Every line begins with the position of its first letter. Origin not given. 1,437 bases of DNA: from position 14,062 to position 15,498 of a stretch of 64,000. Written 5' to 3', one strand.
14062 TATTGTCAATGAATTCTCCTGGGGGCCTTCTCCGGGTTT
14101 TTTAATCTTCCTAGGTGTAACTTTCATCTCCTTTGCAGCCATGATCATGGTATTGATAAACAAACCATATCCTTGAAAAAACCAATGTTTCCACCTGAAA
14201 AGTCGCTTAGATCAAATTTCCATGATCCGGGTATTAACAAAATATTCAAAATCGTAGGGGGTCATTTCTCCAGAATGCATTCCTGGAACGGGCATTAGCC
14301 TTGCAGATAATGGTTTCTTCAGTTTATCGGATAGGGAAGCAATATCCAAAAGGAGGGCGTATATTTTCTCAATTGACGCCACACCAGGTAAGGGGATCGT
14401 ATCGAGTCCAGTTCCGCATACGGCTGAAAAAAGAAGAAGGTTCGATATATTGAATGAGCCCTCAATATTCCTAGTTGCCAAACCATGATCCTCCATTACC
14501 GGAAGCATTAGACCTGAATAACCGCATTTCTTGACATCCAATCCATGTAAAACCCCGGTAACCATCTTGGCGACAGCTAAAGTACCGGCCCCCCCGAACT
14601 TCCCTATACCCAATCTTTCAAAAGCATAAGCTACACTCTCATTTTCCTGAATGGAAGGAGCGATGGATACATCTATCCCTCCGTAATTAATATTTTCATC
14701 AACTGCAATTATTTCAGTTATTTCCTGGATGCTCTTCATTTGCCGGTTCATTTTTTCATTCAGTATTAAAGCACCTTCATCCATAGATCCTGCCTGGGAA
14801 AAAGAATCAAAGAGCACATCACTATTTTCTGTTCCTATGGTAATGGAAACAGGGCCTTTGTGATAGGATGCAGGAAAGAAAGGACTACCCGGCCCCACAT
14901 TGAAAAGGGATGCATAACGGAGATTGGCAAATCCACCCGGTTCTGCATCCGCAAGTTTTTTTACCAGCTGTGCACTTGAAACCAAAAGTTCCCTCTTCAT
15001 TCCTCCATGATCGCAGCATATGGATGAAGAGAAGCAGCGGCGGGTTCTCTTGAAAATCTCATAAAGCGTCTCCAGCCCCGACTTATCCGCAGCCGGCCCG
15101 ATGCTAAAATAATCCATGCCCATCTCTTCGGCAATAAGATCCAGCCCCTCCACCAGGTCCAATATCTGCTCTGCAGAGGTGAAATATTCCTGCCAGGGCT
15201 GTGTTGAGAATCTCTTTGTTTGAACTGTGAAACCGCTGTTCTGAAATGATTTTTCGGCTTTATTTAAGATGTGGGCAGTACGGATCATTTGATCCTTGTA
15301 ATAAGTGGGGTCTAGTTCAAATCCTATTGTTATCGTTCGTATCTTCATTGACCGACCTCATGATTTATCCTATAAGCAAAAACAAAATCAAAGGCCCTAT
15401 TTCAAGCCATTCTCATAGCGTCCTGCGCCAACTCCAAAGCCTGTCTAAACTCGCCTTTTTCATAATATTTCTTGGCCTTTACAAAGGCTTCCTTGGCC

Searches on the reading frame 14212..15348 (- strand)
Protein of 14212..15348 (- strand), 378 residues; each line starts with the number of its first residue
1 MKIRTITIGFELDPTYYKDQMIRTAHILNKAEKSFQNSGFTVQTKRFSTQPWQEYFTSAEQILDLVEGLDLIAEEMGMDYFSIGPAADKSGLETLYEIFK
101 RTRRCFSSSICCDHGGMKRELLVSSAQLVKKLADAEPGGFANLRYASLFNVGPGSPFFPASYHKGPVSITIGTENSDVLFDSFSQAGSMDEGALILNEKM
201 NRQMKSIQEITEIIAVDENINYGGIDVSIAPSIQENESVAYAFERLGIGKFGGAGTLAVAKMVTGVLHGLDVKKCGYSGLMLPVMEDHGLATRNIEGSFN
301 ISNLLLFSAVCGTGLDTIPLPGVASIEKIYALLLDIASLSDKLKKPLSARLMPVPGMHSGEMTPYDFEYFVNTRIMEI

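Call 9: search_protein_families(library=pfam, proteins=[window:14212-15348:-], max_evalue=0.001)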
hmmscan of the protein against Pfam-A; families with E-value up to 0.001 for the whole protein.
window:14212-15348:- (378 aa): 1 family
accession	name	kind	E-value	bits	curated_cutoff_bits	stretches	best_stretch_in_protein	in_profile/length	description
PF05167.17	DUF711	-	3.6e-79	266.9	25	1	1-365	8-406/413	Uncharacterised ACR (DUF711)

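Call 52: find_homologous_proteins(query=window:14212-15348:-, max_evalue=1e-30)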
Query window:14212-15348:- (378 aa): 7266 proteins with E <= 1e-30 among 8000 candidates; the best 120 are listed.
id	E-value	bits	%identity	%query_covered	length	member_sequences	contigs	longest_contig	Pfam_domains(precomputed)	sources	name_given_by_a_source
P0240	1.2e-249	845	100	100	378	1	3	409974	PF05167.18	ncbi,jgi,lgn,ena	-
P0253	2.5e-130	453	54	100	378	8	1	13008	PF05167.18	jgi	jgi:uncharacterized protein (UPF0210 family)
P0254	1.2e-129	451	54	100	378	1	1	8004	PF05167.18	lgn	-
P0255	2.9e-129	449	54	100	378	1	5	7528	PF05167.18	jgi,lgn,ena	-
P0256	3.5e-129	449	55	100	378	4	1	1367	PF05167.18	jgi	-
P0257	4.5e-129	449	56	100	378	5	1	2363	PF05167.18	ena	-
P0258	1.1e-128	448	53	100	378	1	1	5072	PF05167.18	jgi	-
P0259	1.1e-128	448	54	100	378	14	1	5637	PF05167.18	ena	-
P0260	1.3e-128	447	54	100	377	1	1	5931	PF05167.18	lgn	-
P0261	2.0e-128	447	53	100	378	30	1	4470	PF05167.18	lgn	-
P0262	3.6e-128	446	55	100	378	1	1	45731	PF05167.18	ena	-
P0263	5.7e-128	445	54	100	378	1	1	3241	PF05167.18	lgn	-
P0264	6.3e-128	445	54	100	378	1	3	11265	PF05167.18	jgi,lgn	jgi:uncharacterized protein (UPF0210 family)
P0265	1.8e-127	444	53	100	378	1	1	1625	PF05167.18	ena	-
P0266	2.3e-127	443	53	100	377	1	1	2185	PF05167.18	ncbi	-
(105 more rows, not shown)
